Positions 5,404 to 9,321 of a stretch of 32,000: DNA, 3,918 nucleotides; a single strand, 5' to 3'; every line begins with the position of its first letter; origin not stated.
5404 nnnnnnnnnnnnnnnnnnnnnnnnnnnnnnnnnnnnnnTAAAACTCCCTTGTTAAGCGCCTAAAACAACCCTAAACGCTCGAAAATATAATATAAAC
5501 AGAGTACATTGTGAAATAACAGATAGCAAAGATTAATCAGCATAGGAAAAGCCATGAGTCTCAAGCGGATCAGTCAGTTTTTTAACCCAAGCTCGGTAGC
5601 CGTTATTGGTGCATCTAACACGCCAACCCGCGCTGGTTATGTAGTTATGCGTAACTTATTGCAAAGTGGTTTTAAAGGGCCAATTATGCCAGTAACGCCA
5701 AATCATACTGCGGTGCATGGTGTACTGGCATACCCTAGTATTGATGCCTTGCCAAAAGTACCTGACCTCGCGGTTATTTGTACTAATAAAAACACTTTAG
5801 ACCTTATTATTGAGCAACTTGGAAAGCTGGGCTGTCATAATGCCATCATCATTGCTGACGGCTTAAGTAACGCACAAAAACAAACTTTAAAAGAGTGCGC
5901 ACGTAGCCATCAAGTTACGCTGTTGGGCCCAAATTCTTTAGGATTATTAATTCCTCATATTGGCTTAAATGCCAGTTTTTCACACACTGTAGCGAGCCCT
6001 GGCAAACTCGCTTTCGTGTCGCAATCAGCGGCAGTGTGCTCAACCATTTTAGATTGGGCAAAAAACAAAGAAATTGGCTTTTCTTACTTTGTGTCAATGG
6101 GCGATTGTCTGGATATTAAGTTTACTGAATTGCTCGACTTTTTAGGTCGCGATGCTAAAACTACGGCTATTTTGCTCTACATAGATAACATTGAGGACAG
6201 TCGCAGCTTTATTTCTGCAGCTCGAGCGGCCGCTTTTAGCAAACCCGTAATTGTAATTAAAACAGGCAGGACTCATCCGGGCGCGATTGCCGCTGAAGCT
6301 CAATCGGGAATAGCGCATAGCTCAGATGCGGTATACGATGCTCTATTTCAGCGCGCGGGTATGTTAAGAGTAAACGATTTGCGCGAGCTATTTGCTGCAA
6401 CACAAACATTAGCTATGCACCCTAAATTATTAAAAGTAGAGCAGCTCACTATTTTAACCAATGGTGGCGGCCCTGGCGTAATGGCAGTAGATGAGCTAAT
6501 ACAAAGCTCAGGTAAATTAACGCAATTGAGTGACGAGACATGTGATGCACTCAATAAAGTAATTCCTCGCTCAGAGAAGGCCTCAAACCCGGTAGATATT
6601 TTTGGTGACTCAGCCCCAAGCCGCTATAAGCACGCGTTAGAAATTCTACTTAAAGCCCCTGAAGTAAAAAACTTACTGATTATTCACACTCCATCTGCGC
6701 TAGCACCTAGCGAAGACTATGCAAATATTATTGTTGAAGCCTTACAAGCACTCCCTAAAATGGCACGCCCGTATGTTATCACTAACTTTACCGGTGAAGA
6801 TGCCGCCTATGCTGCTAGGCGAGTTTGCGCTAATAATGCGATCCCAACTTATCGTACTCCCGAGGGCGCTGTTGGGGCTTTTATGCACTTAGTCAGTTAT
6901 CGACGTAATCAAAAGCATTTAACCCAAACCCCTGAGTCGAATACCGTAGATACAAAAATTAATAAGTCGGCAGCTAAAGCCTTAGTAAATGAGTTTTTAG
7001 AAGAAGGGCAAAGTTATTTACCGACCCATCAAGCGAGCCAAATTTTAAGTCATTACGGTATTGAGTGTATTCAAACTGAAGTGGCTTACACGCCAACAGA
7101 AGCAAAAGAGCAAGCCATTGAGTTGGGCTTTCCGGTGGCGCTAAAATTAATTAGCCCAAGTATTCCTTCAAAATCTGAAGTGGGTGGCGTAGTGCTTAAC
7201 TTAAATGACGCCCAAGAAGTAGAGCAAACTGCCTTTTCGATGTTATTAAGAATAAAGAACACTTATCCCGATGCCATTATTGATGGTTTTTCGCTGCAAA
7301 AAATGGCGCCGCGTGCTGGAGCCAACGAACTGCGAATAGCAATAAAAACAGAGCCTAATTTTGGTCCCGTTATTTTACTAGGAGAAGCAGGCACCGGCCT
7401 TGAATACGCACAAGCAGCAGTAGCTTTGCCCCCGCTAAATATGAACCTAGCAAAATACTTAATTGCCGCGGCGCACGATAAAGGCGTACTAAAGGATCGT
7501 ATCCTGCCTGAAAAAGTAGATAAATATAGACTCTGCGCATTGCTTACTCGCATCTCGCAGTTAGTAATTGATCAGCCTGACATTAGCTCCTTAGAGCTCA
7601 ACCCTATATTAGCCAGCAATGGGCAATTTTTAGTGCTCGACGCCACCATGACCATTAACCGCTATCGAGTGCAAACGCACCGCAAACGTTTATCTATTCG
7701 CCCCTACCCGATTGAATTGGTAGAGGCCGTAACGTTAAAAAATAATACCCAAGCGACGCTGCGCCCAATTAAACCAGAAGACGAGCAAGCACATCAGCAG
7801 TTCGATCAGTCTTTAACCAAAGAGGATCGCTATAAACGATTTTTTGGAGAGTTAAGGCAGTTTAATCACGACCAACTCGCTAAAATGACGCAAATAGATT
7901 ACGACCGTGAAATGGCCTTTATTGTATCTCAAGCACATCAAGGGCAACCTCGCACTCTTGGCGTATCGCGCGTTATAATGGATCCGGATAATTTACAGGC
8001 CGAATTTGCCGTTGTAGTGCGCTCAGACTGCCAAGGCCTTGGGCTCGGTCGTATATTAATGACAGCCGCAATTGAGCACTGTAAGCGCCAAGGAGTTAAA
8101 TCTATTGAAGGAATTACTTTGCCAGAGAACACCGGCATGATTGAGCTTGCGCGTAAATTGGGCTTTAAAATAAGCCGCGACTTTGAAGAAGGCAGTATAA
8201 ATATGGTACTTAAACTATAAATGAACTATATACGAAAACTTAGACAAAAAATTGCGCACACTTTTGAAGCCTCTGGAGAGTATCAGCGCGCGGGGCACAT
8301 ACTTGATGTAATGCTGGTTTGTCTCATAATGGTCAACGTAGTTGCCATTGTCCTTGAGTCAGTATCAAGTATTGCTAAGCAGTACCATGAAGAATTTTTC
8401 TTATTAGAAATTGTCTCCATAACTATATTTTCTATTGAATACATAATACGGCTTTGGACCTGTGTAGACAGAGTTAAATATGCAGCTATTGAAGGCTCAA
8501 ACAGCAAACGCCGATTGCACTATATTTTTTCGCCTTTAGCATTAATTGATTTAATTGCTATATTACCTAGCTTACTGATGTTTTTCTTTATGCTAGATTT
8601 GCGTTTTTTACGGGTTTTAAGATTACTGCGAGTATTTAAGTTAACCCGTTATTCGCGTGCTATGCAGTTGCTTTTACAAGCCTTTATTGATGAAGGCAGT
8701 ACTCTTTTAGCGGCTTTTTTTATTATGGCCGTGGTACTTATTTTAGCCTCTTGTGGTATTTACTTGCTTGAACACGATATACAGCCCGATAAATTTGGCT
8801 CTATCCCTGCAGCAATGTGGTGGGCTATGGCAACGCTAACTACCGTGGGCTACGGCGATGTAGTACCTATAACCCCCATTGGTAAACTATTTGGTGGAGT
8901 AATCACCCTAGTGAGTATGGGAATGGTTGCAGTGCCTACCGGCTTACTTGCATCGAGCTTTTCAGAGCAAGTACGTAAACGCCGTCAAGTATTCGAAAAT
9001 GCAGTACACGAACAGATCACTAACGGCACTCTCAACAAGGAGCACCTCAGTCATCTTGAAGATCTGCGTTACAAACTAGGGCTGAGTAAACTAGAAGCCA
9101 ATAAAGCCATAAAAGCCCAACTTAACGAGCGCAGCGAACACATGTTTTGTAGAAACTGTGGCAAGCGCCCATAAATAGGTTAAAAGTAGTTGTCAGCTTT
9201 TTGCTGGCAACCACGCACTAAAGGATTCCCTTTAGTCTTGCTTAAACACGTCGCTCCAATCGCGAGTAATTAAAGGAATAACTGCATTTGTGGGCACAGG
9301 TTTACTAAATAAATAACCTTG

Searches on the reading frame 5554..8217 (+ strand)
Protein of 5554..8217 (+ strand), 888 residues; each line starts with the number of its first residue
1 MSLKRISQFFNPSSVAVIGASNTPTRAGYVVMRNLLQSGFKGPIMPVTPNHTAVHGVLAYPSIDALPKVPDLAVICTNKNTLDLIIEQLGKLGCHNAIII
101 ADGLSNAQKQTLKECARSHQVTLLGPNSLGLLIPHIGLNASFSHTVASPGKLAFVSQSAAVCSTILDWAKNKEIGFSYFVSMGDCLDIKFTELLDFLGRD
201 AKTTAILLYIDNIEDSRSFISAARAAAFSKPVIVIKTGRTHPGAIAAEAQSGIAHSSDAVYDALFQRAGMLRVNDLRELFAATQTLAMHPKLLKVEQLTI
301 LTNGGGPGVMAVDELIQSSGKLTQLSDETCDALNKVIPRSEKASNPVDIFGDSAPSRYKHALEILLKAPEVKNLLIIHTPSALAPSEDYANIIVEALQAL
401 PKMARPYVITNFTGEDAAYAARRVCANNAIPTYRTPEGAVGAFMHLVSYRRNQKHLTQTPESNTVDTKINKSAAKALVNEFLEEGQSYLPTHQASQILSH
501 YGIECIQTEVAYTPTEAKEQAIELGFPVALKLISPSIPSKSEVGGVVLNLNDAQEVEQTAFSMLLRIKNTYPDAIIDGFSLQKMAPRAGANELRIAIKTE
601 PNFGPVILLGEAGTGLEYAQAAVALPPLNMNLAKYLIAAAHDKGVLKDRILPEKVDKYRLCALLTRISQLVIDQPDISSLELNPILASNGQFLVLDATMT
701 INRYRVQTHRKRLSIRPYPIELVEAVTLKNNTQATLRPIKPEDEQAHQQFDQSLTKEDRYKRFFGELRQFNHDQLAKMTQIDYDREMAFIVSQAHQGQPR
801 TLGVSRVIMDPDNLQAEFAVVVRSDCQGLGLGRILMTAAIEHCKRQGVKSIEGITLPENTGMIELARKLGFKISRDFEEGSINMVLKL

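Call 62: search_protein_families(library=pfam, proteins=[window:5554-8217:+], max_evalue=0.0001)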
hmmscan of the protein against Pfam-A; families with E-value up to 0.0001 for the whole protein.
window:5554-8217:+ (888 aa): 9 families
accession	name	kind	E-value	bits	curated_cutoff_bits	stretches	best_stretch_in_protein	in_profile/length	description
PF13549.11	ATP-grasp_5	-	3.4e-67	226.5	27.6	1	481-701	2-221/221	ATP-grasp domain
PF13607.11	Succ_CoA_lig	-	6.2e-48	162.5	27.4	1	149-286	1-138/138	Succinyl-CoA ligase like flavodoxin domain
PF13380.12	CoA_binding_2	-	6.2e-24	85.1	22.8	1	14-132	2-114/116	CoA binding domain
PF00583.31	Acetyltransf_1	-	6.7e-11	42.9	20.7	1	780-871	24-116/116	Acetyltransferase (GNAT) family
PF13302.13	Acetyltransf_3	-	2.5e-10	41.6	25.4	1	735-872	3-138/138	Acetyltransferase (GNAT) domain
PF19045.5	Ligase_CoA_2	-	2e-09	38.2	23.7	1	299-400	2-103/162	Ligase-CoA domain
PF02629.25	CoA_binding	-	5.5e-08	33.9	22.3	1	12-102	3-96/97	CoA binding domain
PF13508.13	Acetyltransf_7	-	2.1e-06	28.5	27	1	803-872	16-83/84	Acetyltransferase (GNAT) domain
PF13420.13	Acetyltransf_4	-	8.2e-05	23.1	24.3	0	809-879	69-142/155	Acetyltransferase (GNAT) domain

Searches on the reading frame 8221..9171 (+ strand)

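Call 62: search_protein_families(library=pfam, proteins=[window:8221-9171:+], max_evalue=0.0001)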
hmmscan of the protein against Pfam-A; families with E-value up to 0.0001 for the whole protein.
window:8221-9171:+ (317 aa): 2 families
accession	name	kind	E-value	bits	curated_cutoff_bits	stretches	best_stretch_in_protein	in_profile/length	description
PF00520.37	Ion_trans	-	5.8e-36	124.4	25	1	27-254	3-240/241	Ion transport protein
PF07885.22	Ion_trans_2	-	3.5e-14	52.9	22.5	1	171-247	3-77/79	Ion channel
